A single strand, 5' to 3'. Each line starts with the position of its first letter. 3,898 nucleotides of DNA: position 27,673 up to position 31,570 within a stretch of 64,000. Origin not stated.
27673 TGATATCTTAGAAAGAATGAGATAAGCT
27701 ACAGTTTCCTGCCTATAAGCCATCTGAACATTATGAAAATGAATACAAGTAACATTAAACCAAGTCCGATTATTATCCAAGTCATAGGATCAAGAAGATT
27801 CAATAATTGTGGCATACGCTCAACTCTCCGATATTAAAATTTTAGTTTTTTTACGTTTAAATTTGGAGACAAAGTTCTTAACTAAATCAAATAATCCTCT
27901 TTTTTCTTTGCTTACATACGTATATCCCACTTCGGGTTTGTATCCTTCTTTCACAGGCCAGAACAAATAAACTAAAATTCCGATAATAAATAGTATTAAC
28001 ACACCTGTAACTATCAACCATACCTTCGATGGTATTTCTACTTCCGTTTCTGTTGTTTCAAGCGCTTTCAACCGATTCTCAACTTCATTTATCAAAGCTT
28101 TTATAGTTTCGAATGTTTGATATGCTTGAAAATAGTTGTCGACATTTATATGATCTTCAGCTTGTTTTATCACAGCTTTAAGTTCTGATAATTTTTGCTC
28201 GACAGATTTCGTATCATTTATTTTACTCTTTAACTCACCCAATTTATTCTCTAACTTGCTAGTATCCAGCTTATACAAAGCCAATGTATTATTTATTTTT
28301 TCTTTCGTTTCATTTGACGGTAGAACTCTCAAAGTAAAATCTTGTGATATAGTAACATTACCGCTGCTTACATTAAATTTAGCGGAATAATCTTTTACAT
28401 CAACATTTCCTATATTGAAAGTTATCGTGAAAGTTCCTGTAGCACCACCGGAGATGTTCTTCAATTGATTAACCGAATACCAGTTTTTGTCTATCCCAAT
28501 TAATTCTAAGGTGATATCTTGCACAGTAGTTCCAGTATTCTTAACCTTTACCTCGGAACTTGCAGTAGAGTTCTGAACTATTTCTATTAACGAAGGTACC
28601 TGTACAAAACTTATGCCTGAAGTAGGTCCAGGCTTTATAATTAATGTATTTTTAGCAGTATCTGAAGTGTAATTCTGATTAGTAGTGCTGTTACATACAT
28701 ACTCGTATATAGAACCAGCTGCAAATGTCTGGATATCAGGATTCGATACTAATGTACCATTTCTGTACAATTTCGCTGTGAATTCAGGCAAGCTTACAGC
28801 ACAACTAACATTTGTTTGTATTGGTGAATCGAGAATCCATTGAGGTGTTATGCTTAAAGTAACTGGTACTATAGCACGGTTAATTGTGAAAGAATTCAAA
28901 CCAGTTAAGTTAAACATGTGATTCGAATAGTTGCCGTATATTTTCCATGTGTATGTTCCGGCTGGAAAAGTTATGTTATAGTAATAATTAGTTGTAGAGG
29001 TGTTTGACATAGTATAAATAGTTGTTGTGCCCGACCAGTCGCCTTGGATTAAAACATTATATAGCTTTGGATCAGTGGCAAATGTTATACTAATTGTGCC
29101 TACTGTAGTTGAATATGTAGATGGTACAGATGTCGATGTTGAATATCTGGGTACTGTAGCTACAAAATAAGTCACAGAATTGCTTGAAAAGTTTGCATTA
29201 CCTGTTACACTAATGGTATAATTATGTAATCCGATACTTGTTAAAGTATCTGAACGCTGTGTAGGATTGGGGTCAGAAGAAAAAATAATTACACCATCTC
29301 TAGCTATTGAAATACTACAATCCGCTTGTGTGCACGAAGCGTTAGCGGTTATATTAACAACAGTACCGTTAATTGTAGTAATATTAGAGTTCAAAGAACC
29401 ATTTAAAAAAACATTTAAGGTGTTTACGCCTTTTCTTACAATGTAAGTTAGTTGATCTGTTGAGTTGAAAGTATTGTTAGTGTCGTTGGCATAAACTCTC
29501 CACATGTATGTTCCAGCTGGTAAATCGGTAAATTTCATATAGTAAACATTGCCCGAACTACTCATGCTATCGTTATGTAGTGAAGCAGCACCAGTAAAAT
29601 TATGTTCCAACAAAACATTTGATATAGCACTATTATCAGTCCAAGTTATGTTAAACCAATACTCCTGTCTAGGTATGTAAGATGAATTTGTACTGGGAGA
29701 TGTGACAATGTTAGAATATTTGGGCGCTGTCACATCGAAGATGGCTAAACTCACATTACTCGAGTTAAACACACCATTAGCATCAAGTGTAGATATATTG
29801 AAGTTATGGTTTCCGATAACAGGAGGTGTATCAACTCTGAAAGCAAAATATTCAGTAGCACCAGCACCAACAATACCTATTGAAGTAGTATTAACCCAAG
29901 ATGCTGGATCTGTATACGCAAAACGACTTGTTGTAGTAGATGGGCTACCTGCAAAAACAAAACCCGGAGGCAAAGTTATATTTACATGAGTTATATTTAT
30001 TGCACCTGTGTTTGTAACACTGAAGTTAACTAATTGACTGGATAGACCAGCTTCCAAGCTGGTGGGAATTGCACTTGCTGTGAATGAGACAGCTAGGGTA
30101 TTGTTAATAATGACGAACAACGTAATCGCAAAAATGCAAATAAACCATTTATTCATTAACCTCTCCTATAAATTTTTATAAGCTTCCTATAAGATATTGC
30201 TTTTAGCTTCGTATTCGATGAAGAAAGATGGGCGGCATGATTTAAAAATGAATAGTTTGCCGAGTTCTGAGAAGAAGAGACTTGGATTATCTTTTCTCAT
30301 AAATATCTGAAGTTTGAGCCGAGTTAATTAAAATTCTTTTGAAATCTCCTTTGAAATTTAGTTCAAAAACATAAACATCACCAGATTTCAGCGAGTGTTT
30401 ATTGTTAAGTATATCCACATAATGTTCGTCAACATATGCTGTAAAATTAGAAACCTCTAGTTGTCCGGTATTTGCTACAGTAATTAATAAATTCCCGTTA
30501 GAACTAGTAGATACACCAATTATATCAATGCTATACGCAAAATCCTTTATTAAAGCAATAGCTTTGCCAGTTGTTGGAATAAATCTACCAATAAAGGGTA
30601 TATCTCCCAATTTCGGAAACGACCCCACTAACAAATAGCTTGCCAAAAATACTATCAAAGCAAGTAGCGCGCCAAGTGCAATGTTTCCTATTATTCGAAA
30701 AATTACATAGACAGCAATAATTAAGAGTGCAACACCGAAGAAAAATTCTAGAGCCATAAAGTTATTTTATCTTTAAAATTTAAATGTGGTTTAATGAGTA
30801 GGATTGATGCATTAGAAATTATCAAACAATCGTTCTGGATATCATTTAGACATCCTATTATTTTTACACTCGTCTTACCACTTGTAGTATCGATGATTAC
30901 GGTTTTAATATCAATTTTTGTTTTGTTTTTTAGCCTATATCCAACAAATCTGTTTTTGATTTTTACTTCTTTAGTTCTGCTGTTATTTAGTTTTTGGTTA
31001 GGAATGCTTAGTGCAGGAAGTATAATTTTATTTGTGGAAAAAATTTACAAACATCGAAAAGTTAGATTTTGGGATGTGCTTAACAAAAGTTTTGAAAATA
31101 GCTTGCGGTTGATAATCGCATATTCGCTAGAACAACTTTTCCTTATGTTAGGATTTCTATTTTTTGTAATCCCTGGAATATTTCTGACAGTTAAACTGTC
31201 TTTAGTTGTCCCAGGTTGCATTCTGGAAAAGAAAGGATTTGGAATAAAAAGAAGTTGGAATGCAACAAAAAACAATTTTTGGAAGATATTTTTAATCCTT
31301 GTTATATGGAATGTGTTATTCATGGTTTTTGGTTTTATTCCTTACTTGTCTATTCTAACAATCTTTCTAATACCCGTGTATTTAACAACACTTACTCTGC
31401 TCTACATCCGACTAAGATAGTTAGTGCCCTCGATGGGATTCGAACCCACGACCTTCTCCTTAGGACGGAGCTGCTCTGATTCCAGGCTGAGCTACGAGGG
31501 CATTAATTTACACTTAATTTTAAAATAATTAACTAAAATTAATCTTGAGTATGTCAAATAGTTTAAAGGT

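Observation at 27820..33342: Candidate S-layer glycoprotein next to a polyprenol-synthesis pair (cis-prenyltransferase + GGR-family reductase)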

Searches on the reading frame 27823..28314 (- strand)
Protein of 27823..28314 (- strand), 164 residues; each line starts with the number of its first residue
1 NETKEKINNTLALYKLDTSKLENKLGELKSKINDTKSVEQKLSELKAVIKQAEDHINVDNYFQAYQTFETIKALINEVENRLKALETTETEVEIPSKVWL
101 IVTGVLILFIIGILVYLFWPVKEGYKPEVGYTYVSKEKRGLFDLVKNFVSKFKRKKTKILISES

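Call 42: search_protein_families(library=pfam, proteins=[window:27823-28314:-], max_evalue=10)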
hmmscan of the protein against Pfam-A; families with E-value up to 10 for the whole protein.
seq(164 aa): 33 families (the best 25 are shown)
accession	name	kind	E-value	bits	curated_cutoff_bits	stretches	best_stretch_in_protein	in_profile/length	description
PF24922.1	ACBP4_C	-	0.0067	17.1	31.2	1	8-55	51-98/105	Acyl-CoA-binding domain-containing protein 4-6, C-terminal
PF07544.18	Med9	-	0.0082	16.6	26.9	1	15-57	18-60/80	RNA polymerase II transcription mediator complex subunit 9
PF01496.24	V_ATPase_I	-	0.015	13.7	30.7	1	8-105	68-164/815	V-type ATPase 116kDa subunit family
PF05549.16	Allexi_40kDa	-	0.018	15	26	1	13-92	65-144/271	Allexivirus 40kDa protein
PF04678.18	MCU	-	0.021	15.3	30.8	1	30-119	26-112/177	Mitochondrial calcium uniporter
PF04336.18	ACP_PD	-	0.027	15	27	1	36-89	106-159/183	Acyl carrier protein phosphodiesterase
PF11353.13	DUF3153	-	0.032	14.3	21.4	1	32-103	25-97/191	Protein of unknown function (DUF3153)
PF06009.19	Laminin_II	-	0.037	14.5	33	1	20-56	70-106/138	Laminin Domain II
PF18595.6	Nuf2_DHR10-like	-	0.039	14.4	28.4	1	9-93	2-84/117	Nuf2, DHR10-like domain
PF16326.10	ABC_tran_CTD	-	0.043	14.5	32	2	20-56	19-57/69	ABC transporter C-terminal domain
PF14193.11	DUF4315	-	0.059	13.8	27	1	69-93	10-34/79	Domain of unknown function (DUF4315)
PF20663.3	COG4_N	-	0.061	13.8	27.3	1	24-78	41-95/107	Conserved oligomeric Golgi complex subunit 4, N-terminal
PF09969.14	DUF2203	-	0.073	14.2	24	1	23-92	10-76/122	Uncharacterized conserved protein (DUF2203)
PF24520.1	ARM_KNTC1_1st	-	0.075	13.3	27.3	1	20-90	29-104/246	KNTC1 first ARM-repeats domain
PF05545.16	FixQ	-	0.091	13.2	29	1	105-122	17-34/49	Cbb3-type cytochrome oxidase component FixQ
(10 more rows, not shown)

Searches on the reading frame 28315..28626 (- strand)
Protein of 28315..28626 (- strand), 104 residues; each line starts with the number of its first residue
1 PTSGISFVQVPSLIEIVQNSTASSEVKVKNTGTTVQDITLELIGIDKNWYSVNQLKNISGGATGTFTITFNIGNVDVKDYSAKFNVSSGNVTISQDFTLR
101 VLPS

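Call 42: search_protein_families(library=pfam, proteins=[window:28315-28626:-], max_evalue=10)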
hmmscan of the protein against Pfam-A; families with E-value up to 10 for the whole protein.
seq(104 aa): 3 families
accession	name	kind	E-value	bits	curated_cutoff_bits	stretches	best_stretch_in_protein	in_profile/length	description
PF07705.17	CARDB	-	0.011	16.4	22.7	1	15-90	14-87/101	CARDB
PF19190.6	BACON_2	-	0.038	14.3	25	1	17-95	14-91/94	Viral BACON domain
PF01477.28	PLAT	-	0.083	14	23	1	26-79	3-67/117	PLAT/LH2 domain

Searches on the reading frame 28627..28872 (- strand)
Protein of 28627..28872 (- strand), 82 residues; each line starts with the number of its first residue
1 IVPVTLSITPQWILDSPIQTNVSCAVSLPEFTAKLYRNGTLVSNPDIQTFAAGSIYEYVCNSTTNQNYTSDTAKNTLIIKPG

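Call 42: search_protein_families(library=pfam, proteins=[window:28627-28872:-], max_evalue=10)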
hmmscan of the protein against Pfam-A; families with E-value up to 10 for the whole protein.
seq(82 aa): 1 family
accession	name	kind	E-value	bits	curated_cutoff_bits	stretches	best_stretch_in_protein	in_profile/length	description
PF07705.17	CARDB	-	0.034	14.8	22.7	1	29-67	36-74/101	CARDB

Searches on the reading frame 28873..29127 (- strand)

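Call 42: search_protein_families(library=pfam, proteins=[window:28873-29127:-], max_evalue=10)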
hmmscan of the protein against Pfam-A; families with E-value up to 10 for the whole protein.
seq(85 aa): 2 families
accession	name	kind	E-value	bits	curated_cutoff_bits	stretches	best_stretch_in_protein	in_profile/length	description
PF22058.2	X25_BaPul_like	-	0.00023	21.7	27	1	28-66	15-53/87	Pullulanase X25 domain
PF17116.11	T9SS_plug_1st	-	0.082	13.3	23.9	1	37-73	72-109/126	Type 9 secretion system plug protein 1st domain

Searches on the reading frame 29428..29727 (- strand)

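Call 42: search_protein_families(library=pfam, proteins=[window:29428-29727:-], max_evalue=10)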
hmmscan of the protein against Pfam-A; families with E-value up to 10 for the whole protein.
seq(100 aa): 5 families
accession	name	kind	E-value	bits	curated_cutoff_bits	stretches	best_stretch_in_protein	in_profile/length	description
PF22352.2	K319L-like_PKD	-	0.0025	18.2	27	1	58-90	46-78/84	K319L-like, PKD domain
PF22058.2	X25_BaPul_like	-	0.017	15.6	27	1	52-85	24-57/87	Pullulanase X25 domain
PF07495.19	Y_Y_Y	-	0.019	15.3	26.6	1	61-97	28-64/65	Y_Y_Y domain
PF04151.21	PPC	-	0.045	15.1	25.9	1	23-80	15-70/70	Bacterial pre-peptidase C-terminal domain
PF16974.11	NAR2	-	0.051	13.6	26.6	1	54-86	86-118/142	High-affinity nitrate transporter accessory, Ig-like domain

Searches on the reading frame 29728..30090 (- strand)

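Call 42: search_protein_families(library=pfam, proteins=[window:29728-30090:-], max_evalue=10)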
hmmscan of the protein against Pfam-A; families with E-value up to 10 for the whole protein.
seq(121 aa): 1 family
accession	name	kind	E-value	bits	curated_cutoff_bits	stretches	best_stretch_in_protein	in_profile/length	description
PF24593.1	DUF7617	-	0.27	11.7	27.4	0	61-88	24-51/128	Domain of unknown function (DUF7617)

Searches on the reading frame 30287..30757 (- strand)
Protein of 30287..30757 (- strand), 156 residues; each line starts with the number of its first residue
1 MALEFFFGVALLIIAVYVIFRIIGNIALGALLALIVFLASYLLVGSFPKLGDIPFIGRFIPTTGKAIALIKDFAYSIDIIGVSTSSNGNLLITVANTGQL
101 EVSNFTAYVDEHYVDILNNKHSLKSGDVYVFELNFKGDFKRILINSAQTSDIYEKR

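Call 3: search_protein_families(library=pfam, proteins=[window:30287-30757:-], max_evalue=0.1)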
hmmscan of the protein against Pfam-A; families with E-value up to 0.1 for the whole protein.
window:30287-30757:- (156 aa): 0 families

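Call 4: search_protein_families(library=ncbifam, proteins=[window:30287-30757:-], max_evalue=0.1)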
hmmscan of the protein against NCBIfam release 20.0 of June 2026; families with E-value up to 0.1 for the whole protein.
window:30287-30757:- (156 aa): 0 families

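Call 42: search_protein_families(library=pfam, proteins=[window:30287-30757:-], max_evalue=10)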
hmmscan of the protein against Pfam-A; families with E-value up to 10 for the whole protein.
window:30287-30757:- (156 aa): 1 family
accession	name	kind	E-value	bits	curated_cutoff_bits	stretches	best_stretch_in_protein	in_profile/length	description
PF10710.14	DUF2512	-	0.81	9.8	26.5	1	13-76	11-69/136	Protein of unknown function (DUF2512)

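Call 72: find_homologous_proteins(query=window:30287-30757:-, max_evalue=0.001)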
Query window:30287-30757:- (156 aa): 44 proteins with E <= 0.001 among 314 candidates.
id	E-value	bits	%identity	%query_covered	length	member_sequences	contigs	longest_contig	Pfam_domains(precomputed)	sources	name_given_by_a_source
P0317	1.4e-91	322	99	100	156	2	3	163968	-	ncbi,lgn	ncbi:MAG: hypothetical protein QXD72_00455 [Candidatus Aenigmatarchaeota archaeon]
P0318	3.4e-72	259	77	99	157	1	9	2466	-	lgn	-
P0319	6.7e-71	255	78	99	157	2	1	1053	-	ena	-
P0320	1.4e-70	254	79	99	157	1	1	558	-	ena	-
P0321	1.8e-70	254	77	99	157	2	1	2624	-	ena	-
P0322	4.8e-70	252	80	99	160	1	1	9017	-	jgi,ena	-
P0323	1.1e-69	251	76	99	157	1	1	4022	-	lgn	-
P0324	2.3e-69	250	76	99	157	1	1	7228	-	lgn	-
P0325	1.9e-68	247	77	99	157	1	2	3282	-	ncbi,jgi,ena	-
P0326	1.1e-67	245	76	99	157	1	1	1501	-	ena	-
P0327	1.3e-67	244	74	99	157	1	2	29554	-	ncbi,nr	ncbi:MAG: hypothetical protein HYS80_00070 [Candidatus Aenigmarchaeota archaeon]|nr:hypothetical pro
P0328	5.1e-67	243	76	99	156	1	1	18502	-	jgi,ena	-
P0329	6.3e-67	242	75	99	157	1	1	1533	-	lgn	-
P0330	7.0e-67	242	75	99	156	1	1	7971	-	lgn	-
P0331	7.7e-67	242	74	100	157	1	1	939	-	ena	-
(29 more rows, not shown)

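Call 79: predict_structure(alignment_id=A2)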
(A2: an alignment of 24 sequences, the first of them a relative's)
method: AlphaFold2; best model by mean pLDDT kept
length: 156 residues; sequences in the alignment: 24
mean_pLDDT: 83.7   pTM: 0.53
mean pLDDT of the five models: 83.7, 77.0, 76.5, 76.5, 75.7
residues with pLDDT >= 90: 79; 70-90: 50; 50-70: 15; < 50: 12
segments of 3 or more residues with pLDDT < 50: 56-67
pLDDT, mean of each block of 10 residues (from residue 1): 86 86 85 89 70 49 48 85 93 92 95 93 90 94 95 91
secondary structure, 60 per line:
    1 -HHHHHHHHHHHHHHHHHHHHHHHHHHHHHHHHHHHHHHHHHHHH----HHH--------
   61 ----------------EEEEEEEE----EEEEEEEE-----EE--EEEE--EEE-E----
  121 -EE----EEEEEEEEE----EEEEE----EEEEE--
elements in order: H2-45 E77-84 E89-96 E106-109 E112-114 E128-136 E141-145 E150-154

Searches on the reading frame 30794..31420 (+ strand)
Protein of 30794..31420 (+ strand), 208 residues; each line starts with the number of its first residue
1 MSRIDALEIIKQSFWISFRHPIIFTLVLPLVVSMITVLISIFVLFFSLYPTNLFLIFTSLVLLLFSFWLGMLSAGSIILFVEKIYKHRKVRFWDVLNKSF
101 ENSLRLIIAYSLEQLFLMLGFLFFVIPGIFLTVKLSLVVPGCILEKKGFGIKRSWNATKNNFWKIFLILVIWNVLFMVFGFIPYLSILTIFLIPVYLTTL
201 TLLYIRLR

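Call 3: search_protein_families(library=pfam, proteins=[window:30794-31420:+], max_evalue=0.1)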
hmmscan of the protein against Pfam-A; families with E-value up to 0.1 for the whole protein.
window:30794-31420:+ (208 aa): 1 family
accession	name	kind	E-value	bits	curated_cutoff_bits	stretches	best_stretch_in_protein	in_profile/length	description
PF10110.14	GPDPase_memb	-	2.1e-05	23.9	29.6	1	112-199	159-246/321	Membrane domain of glycerophosphoryl diester phosphodiesterase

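Call 4: search_protein_families(library=ncbifam, proteins=[window:30794-31420:+], max_evalue=0.1)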
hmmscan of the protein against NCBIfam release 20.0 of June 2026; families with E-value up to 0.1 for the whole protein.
window:30794-31420:+ (208 aa): 2 families
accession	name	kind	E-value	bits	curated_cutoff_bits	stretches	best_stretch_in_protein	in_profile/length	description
NF002774.0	PRK02868.1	equivalog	6.5e-06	26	227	1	71-200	94-226/248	YciC family protein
NF041043.1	BPSS1780_fam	subfamily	0.072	12.3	90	0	151-200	174-230/247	BPSS1780 family membrane protein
